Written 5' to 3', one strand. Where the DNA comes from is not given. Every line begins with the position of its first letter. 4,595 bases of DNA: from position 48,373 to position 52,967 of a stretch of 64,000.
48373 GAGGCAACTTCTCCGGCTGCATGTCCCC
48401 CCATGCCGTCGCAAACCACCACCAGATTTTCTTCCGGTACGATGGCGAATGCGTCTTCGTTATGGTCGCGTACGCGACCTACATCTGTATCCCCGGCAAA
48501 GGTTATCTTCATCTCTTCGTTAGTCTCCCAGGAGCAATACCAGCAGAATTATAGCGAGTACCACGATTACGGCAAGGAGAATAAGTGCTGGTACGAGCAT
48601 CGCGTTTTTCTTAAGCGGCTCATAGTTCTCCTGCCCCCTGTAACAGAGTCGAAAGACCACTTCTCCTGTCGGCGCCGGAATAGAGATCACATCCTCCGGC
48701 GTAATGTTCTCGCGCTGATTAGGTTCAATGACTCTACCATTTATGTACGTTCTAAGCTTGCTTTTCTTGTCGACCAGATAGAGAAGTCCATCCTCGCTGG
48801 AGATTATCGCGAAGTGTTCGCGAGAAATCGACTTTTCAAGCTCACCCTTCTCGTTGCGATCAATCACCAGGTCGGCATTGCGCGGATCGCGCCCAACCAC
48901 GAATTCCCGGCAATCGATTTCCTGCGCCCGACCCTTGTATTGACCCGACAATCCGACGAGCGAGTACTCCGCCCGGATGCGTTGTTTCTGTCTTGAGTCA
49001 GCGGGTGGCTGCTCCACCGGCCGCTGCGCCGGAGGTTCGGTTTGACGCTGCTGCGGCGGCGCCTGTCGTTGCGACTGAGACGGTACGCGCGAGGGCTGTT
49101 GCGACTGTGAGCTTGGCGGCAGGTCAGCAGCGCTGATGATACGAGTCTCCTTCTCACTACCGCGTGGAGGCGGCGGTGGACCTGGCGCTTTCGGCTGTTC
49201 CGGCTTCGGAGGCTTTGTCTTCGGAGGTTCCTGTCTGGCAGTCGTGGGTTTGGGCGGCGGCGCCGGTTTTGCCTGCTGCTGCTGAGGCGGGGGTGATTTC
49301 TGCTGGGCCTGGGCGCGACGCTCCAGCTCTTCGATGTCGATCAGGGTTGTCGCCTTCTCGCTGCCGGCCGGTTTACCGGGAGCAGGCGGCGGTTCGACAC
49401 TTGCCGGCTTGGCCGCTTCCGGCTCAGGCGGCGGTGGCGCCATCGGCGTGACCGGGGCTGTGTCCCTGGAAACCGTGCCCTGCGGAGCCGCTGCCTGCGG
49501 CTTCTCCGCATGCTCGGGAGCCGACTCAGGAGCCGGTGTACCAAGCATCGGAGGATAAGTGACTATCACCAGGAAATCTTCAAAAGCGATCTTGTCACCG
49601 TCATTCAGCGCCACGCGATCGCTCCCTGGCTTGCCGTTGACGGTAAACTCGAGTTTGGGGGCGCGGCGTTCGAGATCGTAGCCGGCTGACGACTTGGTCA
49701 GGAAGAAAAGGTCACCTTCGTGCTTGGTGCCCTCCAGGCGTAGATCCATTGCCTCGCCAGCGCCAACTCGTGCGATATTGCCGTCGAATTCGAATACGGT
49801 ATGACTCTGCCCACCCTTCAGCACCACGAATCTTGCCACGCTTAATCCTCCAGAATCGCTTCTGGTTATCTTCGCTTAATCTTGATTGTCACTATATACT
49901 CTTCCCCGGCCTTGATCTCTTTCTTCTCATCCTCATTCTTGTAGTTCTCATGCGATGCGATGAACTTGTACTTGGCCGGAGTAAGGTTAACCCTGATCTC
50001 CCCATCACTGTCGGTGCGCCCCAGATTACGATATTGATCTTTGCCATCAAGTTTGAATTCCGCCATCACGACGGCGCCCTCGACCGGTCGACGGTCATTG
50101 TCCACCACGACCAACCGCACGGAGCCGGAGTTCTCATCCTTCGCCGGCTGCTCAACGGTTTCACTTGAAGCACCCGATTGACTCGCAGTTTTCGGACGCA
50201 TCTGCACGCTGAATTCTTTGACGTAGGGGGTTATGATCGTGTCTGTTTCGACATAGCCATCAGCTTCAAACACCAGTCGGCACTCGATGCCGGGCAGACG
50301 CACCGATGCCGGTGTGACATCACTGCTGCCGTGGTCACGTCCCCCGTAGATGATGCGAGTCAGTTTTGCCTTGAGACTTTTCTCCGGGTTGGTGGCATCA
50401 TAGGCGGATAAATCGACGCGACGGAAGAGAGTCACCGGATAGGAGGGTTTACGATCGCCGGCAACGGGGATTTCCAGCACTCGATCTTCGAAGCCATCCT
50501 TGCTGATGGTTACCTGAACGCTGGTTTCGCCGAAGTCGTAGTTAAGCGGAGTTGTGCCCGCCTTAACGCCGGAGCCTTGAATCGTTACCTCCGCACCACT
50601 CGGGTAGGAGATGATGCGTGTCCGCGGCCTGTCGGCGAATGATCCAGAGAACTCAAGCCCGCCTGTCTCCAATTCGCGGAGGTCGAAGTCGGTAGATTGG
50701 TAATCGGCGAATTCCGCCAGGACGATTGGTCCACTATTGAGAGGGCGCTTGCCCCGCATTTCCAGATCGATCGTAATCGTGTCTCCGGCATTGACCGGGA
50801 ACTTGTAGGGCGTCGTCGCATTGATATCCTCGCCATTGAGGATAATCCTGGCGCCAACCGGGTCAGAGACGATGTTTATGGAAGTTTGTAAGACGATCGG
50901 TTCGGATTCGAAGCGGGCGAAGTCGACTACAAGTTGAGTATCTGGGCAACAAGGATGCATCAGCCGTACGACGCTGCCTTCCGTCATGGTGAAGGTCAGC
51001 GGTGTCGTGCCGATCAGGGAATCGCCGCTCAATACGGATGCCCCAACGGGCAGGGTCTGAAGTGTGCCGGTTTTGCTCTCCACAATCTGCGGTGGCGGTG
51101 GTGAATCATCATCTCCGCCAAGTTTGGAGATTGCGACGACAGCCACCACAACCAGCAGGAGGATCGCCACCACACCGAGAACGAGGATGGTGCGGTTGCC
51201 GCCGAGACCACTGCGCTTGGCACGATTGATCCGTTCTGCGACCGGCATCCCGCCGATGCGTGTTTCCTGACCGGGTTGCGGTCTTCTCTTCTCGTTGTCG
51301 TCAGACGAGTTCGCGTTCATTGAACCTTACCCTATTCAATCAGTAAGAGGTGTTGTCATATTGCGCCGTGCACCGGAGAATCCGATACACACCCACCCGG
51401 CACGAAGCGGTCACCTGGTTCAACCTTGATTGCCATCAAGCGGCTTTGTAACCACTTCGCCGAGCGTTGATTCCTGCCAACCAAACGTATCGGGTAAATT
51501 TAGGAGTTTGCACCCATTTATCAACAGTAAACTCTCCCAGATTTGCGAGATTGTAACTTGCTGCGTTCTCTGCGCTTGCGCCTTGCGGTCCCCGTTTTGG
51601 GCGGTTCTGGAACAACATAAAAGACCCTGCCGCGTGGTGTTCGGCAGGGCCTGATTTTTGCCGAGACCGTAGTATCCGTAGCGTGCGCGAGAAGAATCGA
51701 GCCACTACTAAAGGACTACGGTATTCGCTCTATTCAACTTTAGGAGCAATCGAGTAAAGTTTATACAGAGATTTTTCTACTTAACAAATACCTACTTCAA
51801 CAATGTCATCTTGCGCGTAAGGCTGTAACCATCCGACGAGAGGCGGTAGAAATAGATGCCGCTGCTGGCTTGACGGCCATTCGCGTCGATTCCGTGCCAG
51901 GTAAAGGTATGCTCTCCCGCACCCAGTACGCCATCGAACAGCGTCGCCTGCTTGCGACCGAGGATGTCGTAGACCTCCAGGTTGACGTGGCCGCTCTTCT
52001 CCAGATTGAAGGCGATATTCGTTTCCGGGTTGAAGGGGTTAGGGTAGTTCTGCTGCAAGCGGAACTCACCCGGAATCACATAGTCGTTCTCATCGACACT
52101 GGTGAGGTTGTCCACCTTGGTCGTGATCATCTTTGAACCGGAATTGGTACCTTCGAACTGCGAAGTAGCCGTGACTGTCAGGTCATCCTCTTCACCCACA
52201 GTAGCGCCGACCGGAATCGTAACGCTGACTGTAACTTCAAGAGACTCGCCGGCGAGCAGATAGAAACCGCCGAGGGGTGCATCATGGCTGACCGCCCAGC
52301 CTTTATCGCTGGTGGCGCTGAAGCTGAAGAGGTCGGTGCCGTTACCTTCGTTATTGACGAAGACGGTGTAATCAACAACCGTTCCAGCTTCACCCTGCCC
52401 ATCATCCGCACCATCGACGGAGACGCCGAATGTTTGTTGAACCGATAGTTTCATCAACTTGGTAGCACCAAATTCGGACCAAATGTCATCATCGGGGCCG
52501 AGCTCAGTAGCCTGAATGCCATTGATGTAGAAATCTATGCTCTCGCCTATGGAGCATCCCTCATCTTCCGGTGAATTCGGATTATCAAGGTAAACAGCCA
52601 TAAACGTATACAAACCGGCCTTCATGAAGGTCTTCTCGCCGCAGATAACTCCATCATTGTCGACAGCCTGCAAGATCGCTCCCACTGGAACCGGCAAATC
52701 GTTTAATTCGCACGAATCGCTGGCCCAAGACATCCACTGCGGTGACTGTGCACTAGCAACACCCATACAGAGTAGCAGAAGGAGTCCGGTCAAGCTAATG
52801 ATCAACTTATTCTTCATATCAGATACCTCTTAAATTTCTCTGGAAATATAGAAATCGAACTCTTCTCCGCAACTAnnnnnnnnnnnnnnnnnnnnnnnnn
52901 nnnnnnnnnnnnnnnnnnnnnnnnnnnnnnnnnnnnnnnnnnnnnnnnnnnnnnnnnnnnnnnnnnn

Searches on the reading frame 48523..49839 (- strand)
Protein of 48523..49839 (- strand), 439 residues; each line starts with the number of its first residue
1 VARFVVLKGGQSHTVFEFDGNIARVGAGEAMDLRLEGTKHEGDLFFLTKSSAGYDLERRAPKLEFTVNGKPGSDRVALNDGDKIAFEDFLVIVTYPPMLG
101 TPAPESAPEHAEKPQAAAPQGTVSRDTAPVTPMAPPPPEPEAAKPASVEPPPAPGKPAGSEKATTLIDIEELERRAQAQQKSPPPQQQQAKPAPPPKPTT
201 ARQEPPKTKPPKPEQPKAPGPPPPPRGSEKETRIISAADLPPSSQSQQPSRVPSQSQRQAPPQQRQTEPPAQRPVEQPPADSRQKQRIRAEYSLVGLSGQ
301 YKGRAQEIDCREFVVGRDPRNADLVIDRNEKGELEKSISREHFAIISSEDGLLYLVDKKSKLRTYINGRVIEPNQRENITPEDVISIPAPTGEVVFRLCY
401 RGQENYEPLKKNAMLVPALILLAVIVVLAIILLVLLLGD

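Call 10: search_protein_families(library=pfam, proteins=[window:48523-49839:-], max_evalue=0.01)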
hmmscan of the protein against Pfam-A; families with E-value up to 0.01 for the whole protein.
window:48523-49839:- (439 aa): 2 families
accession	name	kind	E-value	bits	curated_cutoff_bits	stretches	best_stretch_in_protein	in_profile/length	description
PF00498.31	FHA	-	1.9e-13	51.1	20.7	1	314-387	2-66/67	FHA domain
PF16697.10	Yop-YscD_cpl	-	5.8e-09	36.5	33.2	1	297-400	3-92/94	Inner membrane component of T3SS, cytoplasmic domain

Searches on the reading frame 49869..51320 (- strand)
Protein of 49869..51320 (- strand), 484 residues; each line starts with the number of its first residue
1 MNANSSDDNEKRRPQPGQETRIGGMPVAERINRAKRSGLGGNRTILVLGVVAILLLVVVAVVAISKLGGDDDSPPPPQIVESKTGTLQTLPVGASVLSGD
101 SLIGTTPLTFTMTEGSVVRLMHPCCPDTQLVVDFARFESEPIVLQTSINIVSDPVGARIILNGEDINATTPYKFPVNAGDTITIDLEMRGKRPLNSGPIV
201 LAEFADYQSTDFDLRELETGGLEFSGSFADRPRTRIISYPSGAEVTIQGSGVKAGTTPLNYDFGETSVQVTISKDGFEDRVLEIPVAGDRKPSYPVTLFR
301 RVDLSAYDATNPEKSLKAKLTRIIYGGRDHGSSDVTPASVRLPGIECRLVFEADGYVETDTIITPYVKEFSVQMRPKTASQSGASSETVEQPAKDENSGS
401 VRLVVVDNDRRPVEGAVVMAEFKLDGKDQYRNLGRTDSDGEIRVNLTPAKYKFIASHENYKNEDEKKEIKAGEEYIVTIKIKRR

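Call 10: search_protein_families(library=pfam, proteins=[window:49869-51320:-], max_evalue=0.01)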
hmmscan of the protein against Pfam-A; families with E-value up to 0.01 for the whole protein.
window:49869-51320:- (484 aa): 4 families
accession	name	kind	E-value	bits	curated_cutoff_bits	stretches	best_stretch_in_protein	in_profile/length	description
PF08308.17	PEGA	-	1.1e-16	61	20.8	1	235-298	5-67/71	PEGA domain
PF13620.12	CarboxypepD_reg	-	5.8e-09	36.6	32.3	1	401-480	2-80/82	Carboxypeptidase regulatory-like domain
PF02369.22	Big_1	-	0.0014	19.1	34.9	1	388-450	8-70/93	Bacterial Ig-like domain (group 1)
PF17802.7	SpaA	-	0.0023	18.5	23.1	0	405-481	7-87/91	Prealbumin-like fold domain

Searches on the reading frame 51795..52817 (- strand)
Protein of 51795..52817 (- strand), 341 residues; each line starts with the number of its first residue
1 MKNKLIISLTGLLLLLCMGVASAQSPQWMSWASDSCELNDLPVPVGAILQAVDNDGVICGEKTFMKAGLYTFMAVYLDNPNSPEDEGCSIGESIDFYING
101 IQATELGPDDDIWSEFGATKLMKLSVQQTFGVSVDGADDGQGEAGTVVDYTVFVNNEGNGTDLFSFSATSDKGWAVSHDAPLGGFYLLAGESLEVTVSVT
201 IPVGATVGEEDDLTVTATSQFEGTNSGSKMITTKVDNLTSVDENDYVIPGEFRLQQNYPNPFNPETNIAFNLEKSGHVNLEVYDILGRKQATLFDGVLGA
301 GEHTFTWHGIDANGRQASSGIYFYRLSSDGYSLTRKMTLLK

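Call 10: search_protein_families(library=pfam, proteins=[window:51795-52817:-], max_evalue=0.01)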
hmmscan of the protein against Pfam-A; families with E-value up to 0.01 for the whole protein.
window:51795-52817:- (341 aa): 3 families
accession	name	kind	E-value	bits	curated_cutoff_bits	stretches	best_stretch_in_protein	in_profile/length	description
PF13860.13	FlgD_ig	-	8.9e-08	32.4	27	1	267-328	11-75/79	FlgD Ig-like domain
PF18962.6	Por_Secre_tail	-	1.6e-07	31.9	27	1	258-337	2-73/75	Secretion system C-terminal sorting domain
PF10633.15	NPCBM_assoc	-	6.5e-05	23.5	24.4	1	150-218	9-76/78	NPCBM-associated, NEW3 domain of alpha-galactosidase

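Call 84: search_protein_families(library=ncbifam, proteins=[window:51795-52817:-], max_evalue=1)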
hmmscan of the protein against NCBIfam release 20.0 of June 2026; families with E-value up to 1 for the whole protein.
window:51795-52817:- (341 aa): 10 families
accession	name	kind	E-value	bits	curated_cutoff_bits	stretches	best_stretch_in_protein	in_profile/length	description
TIGR04183.1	Por_Secre_tail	domain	9.1e-11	41.6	23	1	258-337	2-69/72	T9SS type A sorting domain-containing protein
NF033707.1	T9SS_sortase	equivalog_domain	2.6e-08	32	420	1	256-327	1000-1076/1095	type IX secretion system sortase PorU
NF041740.1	choice_anch_T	equivalog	1.9e-07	30.5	70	1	141-229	156-249/259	choice-of-anchor T family protein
NF038113.1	T9SSA_dep_M36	equivalog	6.5e-07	27.9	885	1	255-337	793-866/869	T9SS-dependent M36 family metallopeptidase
NF052323.1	T9SSA_dep_M6i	equivalog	6e-05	21.2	600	1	255-326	958-1024/1043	T9SS-dependent M6-like inactivated metalloprotease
NF009277.0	PRK12634.1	equivalog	0.00025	21.2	333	1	274-322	120-168/221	flagellar basal body rod modification protein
NF005176.1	PRK06655.1-1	equivalog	0.00052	20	230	1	274-328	95-149/197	flagellar hook assembly protein FlgD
NF033506.0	PACE-CTERM-PROT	exception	0.00061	18.6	110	1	127-205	480-558/627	putative S-layer protein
NF053608.1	Lsa66_OmpA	equivalog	0.043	12.2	700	1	305-328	205-228/581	fibronectin-binding adhesin Lsa66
NF009453.0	PRK12813.1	equivalog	0.099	12.2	264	1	298-328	143-173/223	flagellar basal body rod modification protein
